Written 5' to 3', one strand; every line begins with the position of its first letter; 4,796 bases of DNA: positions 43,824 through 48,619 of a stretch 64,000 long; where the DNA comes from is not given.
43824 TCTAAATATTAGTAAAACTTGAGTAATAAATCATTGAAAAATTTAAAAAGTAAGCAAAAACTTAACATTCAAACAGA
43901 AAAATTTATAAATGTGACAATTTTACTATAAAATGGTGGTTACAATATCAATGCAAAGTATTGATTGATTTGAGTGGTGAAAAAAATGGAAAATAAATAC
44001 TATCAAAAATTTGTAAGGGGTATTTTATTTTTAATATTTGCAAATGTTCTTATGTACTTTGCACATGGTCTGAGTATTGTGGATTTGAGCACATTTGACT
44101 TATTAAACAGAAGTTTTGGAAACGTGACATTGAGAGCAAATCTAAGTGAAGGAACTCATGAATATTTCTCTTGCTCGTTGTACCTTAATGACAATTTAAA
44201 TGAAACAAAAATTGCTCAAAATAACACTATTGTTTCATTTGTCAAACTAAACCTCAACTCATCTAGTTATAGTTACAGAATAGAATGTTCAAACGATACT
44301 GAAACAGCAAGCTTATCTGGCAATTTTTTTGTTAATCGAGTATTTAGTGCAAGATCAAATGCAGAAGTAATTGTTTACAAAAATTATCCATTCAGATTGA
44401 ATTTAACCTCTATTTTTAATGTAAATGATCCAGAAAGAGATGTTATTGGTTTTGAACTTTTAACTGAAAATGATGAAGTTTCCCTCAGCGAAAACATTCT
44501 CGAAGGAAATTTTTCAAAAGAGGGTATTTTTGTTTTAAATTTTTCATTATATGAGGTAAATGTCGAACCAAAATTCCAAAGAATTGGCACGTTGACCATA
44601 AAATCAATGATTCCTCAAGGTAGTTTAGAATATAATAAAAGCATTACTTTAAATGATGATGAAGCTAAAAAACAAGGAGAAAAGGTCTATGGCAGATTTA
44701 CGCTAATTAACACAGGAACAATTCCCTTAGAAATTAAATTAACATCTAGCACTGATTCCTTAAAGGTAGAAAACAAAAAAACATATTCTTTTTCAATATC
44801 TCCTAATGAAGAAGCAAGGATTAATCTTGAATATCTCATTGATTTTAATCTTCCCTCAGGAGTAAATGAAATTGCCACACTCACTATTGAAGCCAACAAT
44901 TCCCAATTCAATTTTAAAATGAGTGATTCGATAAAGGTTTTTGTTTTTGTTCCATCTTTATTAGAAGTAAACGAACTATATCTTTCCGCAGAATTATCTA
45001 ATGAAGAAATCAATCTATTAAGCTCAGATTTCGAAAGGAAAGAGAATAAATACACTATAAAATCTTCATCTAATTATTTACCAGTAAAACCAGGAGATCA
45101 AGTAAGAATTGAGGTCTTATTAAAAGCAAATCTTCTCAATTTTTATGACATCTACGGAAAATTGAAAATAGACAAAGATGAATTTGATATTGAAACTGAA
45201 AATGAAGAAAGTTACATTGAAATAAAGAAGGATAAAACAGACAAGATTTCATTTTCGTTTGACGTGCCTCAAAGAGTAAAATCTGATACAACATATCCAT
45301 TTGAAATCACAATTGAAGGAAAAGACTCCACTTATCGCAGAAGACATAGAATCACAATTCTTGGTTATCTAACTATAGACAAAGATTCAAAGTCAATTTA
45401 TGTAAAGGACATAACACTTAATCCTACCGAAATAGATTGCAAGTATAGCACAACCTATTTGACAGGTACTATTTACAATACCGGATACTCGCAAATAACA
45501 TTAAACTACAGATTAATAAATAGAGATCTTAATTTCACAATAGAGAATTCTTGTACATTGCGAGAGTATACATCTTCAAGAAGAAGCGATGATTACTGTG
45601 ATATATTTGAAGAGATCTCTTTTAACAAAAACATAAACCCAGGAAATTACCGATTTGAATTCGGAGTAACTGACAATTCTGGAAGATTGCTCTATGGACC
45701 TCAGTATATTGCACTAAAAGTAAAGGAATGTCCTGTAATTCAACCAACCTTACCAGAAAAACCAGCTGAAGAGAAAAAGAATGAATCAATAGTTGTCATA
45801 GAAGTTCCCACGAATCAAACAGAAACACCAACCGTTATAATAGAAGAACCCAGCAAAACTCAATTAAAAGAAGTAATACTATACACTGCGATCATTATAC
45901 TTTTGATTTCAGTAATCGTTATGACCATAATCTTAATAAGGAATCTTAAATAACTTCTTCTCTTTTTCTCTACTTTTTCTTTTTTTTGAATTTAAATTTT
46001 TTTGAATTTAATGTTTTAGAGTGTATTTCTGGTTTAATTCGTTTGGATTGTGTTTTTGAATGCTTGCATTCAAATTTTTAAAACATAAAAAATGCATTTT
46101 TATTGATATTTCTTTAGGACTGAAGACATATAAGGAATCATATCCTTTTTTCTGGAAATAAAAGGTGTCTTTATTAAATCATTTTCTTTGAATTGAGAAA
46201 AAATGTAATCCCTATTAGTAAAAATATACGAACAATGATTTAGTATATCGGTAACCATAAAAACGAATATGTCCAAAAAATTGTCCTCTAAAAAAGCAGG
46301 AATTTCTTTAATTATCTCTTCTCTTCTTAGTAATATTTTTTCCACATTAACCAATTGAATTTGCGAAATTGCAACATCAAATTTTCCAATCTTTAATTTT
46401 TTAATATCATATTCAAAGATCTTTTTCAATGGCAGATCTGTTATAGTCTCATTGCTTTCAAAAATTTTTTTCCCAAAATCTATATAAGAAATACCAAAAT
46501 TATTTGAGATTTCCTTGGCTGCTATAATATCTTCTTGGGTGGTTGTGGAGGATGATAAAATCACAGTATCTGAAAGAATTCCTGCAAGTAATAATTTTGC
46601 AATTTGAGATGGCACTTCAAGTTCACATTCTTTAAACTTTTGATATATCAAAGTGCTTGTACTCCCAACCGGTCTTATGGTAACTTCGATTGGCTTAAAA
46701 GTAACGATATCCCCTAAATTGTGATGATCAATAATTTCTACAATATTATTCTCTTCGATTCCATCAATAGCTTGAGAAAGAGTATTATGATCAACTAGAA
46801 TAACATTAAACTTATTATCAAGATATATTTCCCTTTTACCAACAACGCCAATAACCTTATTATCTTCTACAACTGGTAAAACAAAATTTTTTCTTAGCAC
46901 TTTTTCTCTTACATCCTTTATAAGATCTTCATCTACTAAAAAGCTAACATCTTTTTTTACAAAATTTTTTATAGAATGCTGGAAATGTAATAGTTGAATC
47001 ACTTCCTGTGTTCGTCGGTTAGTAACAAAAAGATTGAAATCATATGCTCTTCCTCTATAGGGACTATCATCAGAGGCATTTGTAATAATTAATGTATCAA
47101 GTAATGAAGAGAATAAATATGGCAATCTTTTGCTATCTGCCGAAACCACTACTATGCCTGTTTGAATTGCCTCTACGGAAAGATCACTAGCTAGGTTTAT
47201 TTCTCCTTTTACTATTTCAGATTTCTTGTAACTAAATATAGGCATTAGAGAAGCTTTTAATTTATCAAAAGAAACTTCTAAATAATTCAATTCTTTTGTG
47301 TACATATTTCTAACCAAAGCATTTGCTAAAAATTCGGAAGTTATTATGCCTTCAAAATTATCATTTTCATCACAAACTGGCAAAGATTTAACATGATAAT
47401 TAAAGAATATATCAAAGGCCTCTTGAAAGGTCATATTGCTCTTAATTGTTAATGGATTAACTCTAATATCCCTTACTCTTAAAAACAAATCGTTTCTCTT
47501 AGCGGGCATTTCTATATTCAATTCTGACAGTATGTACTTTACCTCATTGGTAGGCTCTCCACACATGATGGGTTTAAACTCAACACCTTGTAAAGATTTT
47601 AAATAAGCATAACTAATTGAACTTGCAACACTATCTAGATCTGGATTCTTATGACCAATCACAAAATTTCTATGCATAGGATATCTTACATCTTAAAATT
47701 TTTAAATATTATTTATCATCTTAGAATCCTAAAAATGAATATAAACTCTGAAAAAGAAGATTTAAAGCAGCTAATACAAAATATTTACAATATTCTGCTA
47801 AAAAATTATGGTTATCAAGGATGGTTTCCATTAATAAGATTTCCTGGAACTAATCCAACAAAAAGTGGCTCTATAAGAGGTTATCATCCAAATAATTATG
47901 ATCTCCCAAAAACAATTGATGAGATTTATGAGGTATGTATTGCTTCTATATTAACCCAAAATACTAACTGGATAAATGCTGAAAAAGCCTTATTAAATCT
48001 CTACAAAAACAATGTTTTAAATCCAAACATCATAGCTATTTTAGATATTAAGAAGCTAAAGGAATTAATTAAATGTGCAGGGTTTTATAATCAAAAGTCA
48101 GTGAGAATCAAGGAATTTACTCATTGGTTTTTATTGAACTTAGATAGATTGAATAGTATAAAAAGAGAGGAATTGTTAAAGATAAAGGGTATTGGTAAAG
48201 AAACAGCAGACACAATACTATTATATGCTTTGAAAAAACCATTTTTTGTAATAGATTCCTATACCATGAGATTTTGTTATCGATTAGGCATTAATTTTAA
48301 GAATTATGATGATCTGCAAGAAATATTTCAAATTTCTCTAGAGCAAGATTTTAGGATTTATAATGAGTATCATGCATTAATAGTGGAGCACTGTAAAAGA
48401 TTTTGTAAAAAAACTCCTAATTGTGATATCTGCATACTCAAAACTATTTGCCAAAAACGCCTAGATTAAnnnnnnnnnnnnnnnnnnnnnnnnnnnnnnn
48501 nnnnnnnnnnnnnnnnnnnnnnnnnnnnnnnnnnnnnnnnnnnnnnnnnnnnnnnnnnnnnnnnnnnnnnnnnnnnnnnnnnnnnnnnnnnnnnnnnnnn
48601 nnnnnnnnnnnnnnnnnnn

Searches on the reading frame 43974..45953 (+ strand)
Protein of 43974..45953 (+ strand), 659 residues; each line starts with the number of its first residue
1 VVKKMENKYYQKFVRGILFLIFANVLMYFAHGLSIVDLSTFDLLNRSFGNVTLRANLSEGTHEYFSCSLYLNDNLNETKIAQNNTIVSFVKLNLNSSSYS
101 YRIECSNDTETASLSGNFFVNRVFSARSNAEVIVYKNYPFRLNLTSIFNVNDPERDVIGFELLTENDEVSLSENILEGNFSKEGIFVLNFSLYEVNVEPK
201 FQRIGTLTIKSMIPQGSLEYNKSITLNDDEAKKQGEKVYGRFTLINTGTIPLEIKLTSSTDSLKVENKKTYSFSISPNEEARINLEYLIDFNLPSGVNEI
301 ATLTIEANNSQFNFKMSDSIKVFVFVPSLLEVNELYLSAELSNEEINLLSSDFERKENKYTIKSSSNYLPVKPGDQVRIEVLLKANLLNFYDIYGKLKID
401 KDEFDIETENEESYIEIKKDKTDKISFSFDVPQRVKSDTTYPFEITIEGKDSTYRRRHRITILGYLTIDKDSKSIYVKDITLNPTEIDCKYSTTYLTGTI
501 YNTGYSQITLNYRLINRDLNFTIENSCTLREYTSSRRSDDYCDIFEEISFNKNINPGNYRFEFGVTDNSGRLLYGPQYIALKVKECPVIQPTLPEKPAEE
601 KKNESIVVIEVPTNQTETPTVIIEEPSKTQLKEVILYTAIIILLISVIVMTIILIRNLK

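Call 13: search_protein_families(library=pfam, proteins=[window:43974-45953:+], max_evalue=0.01)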
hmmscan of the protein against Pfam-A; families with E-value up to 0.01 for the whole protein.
window:43974-45953:+ (659 aa): 1 family
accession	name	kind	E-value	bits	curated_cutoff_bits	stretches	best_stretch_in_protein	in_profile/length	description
PF07610.17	DUF1573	-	0.003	18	26.1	0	233-315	14-93/98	Protein of unknown function (DUF1573)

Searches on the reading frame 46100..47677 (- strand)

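Call 13: search_protein_families(library=pfam, proteins=[window:46100-47677:-], max_evalue=0.01)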
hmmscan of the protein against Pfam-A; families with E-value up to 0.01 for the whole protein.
window:46100-47677:- (525 aa): 4 families
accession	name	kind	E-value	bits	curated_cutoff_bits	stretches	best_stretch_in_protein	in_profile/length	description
PF01368.27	DHH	-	3.2e-19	69.9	28.1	1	5-367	3-125/125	DHH family, N-terminal domain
PF02833.19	DHHA2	-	4e-16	60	27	1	403-519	1-125/126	DHHA2 domain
PF00571.33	CBS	-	1.6e-15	57.6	24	2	68-114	1-48/57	CBS domain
PF20362.3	DUF6657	-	0.0078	16.7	27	0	417-471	4-59/142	Family of unknown function (DUF6657)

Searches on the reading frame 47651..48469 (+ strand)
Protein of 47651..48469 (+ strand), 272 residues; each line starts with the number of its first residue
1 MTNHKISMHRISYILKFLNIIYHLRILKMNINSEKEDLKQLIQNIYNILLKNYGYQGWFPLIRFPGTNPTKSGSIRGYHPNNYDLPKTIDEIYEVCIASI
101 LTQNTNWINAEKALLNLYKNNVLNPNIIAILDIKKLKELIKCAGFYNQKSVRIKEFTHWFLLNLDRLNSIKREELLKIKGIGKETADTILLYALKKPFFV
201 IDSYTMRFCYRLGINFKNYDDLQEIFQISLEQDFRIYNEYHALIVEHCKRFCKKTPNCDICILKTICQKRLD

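Call 13: search_protein_families(library=pfam, proteins=[window:47651-48469:+], max_evalue=0.01)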
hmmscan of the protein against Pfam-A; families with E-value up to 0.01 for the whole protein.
window:47651-48469:+ (272 aa): 4 families
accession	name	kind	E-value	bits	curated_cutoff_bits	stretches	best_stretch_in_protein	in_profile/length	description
PF00730.31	HhH-GPD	-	5.1e-14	53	26.2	1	97-224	1-100/108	HhH-GPD superfamily base excision DNA repair protein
PF00633.29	HHH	-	6.7e-07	29.3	24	1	165-192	3-30/30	Helix-hairpin-helix motif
PF12826.13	HHH_2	-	0.00021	21.8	27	1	163-192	25-54/64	Helix-hairpin-helix motif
PF14520.12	HHH_5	-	0.0024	18.8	27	0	172-191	34-53/57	Helix-hairpin-helix domain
